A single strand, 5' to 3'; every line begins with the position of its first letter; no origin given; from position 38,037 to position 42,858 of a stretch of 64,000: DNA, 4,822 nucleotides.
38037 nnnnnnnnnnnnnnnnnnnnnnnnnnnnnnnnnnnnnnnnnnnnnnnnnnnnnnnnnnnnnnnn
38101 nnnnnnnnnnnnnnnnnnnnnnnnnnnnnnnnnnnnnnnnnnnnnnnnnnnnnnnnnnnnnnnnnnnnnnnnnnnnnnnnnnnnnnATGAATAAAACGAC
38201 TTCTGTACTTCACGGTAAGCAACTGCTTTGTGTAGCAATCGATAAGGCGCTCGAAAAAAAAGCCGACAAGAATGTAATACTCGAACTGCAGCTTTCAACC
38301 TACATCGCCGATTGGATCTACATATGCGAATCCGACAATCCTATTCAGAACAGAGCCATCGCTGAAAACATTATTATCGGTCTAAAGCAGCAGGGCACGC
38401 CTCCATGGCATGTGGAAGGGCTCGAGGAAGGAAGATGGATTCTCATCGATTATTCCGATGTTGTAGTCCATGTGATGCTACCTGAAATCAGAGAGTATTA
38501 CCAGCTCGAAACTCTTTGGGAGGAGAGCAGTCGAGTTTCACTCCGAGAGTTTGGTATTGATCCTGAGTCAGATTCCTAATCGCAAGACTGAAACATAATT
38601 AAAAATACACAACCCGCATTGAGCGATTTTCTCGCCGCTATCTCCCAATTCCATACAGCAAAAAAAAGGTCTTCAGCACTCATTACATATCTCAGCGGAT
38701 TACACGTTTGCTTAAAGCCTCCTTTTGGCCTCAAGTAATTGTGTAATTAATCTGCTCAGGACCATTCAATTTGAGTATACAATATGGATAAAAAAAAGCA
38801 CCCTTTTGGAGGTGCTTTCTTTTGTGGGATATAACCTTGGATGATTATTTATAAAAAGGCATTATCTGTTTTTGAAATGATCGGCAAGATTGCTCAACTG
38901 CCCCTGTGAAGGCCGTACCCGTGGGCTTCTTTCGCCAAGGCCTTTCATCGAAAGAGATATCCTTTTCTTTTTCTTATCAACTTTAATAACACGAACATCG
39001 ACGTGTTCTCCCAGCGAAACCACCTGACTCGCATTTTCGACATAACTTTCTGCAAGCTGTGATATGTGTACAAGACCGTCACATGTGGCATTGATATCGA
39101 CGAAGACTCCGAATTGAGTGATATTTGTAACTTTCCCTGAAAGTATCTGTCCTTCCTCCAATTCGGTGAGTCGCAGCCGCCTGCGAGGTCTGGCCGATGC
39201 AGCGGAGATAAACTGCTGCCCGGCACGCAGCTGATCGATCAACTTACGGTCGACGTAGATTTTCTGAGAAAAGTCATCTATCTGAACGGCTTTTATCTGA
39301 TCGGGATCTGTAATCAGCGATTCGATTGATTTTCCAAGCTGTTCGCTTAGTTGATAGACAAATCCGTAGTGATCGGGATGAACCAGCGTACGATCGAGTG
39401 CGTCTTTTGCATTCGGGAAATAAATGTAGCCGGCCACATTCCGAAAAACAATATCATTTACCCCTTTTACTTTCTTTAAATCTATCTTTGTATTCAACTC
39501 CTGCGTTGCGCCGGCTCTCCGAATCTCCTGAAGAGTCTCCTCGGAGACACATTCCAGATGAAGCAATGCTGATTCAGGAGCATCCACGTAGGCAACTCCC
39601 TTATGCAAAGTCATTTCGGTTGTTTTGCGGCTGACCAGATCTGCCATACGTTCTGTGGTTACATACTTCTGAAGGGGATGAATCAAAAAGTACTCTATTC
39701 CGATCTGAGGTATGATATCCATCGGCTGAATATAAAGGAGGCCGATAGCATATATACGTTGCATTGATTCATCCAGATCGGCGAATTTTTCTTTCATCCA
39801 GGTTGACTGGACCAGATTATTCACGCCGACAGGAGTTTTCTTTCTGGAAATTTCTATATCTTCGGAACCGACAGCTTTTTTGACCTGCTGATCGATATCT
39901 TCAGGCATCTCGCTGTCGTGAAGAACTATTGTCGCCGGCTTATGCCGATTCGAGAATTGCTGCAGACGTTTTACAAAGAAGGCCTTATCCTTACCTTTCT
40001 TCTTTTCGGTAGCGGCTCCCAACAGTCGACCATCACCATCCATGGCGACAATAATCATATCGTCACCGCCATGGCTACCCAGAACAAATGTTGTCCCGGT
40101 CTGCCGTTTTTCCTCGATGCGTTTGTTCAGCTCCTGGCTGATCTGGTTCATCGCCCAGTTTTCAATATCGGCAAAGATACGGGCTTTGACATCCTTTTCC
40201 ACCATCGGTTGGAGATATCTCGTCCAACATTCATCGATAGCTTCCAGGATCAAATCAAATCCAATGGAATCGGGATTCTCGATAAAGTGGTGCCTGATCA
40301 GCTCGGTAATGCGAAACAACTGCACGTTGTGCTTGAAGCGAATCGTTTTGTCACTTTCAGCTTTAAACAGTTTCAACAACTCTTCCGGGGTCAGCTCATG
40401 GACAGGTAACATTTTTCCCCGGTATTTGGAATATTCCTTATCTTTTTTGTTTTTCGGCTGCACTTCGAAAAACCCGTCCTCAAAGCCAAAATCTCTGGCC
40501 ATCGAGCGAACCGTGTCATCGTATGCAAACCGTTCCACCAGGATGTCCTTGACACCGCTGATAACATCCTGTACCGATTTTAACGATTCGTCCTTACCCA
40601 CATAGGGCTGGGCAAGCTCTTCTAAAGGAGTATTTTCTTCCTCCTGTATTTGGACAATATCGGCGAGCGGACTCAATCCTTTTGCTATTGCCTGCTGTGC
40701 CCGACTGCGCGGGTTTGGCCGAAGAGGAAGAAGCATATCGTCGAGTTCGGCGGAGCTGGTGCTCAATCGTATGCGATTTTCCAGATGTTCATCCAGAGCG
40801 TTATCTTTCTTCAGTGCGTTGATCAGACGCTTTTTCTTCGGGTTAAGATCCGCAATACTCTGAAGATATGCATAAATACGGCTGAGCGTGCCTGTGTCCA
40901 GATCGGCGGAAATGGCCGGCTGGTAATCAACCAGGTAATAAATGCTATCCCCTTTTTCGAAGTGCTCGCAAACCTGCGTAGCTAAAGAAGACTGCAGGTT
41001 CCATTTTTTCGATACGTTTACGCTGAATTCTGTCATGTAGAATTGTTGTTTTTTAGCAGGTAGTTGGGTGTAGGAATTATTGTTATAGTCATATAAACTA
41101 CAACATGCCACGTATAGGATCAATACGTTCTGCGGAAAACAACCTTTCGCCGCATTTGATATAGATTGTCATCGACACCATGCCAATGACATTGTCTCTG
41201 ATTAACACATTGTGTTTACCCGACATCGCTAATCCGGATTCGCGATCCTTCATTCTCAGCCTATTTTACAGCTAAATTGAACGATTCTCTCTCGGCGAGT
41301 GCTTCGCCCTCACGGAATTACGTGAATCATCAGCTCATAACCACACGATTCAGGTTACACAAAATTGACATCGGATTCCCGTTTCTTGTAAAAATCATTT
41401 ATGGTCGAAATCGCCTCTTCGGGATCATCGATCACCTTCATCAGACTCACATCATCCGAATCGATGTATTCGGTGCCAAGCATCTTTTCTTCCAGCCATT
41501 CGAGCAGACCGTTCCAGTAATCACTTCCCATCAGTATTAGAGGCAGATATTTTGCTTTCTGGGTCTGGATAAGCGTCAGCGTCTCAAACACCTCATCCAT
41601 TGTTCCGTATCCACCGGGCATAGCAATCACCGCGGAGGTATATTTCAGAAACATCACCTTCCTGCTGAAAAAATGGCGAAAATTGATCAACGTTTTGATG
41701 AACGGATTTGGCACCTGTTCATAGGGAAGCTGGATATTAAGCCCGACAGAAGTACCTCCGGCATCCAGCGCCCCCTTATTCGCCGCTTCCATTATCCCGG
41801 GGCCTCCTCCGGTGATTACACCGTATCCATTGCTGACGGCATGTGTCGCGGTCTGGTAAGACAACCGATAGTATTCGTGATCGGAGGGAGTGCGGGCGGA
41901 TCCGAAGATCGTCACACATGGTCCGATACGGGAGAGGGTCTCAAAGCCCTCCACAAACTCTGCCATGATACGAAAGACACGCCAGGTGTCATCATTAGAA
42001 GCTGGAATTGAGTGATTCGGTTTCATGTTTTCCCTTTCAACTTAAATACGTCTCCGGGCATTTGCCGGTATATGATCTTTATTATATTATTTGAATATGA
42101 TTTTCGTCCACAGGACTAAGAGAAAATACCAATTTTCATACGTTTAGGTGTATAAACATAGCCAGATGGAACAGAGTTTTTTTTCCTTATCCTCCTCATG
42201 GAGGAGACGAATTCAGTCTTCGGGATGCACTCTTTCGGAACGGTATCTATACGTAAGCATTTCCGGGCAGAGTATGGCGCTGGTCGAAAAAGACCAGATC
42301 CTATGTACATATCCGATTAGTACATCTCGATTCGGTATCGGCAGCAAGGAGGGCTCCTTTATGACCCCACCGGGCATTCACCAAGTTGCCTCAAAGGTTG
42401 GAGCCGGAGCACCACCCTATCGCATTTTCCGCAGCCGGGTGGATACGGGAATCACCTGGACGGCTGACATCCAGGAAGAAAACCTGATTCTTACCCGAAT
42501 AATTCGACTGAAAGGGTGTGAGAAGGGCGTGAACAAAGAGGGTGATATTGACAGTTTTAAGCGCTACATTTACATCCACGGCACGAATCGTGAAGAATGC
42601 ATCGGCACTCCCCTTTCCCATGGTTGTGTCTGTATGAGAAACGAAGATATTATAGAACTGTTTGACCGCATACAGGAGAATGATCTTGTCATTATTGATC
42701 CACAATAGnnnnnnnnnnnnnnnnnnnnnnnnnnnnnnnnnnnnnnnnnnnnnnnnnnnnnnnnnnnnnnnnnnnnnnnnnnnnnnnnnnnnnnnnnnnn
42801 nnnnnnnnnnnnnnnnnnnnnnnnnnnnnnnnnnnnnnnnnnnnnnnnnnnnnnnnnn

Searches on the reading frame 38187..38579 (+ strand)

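Call 8: search_protein_families(library=pfam, proteins=[window:38187-38579:+], max_evalue=0.001)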
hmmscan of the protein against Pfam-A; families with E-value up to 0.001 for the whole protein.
window:38187-38579:+ (130 aa): 1 family
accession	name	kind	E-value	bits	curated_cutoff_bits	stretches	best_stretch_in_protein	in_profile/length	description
PF02410.21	RsfS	-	2.9e-25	88.8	21.6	1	18-111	4-98/98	Ribosomal silencing factor during starvation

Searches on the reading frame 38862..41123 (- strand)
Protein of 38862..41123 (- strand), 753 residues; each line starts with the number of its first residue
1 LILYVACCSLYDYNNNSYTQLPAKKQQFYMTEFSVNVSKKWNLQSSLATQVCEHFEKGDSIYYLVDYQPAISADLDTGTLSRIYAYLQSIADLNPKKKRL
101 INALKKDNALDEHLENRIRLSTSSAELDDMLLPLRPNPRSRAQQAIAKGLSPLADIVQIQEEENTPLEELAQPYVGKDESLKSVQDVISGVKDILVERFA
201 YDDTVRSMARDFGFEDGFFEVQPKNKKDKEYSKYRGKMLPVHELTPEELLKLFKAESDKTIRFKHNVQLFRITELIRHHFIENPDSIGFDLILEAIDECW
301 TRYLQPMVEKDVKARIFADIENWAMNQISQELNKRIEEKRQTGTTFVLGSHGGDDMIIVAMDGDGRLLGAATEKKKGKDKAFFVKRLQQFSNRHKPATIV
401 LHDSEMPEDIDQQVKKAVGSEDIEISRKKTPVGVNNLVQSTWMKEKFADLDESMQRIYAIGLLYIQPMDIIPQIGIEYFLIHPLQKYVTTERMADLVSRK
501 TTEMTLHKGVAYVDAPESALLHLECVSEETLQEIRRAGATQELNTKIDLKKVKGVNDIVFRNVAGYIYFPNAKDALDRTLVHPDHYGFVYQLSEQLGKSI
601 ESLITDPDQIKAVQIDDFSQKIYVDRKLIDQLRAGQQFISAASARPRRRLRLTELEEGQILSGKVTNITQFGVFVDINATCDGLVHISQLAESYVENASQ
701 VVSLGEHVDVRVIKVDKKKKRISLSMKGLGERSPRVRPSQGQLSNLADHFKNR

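Call 8: search_protein_families(library=pfam, proteins=[window:38862-41123:-], max_evalue=0.001)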
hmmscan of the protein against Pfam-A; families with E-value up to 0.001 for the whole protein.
window:38862-41123:- (753 aa): 4 families
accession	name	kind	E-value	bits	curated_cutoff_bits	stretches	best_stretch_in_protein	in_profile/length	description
PF00575.29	S1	-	3.2e-21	75.9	22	1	655-727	2-74/74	S1 RNA binding domain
PF22706.1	Tex_central_region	-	4.7e-11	43.4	27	1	168-324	7-174/178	Tex central region-like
PF17674.7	HHH_9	-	7.8e-08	33.5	23.1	1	575-621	2-48/70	HHH domain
PF23459.1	S1_RRP5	-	4.1e-06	27.7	27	1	655-725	1-71/72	RRP5 S1 domain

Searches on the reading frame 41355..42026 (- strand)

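Call 8: search_protein_families(library=pfam, proteins=[window:41355-42026:-], max_evalue=0.001)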
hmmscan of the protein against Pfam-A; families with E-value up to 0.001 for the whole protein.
window:41355-42026:- (223 aa): 2 families
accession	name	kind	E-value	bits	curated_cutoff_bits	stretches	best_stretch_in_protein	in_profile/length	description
PF03641.19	Lysine_decarbox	-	1.8e-35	122.5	27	1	79-208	1-130/131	Possible lysine decarboxylase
PF18306.6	LDcluster4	-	1.6e-16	60.7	26.3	1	38-150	4-114/151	SLOG cluster4 family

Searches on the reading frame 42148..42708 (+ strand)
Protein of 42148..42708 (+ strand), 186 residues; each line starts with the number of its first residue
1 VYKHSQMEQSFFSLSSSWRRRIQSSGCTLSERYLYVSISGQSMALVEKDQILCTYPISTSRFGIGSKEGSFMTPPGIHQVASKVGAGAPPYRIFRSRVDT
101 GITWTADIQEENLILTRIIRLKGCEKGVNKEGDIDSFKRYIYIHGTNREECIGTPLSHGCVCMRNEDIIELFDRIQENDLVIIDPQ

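Call 59: search_protein_families(library=pfam, proteins=[window:42148-42708:+], max_evalue=0.0001)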
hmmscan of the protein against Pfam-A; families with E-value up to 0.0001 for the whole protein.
window:42148-42708:+ (186 aa): 1 family
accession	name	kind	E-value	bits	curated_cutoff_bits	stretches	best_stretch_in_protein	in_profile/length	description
PF03734.19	YkuD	-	5.6e-22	79.3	23.4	1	32-183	2-146/146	L,D-transpeptidase catalytic domain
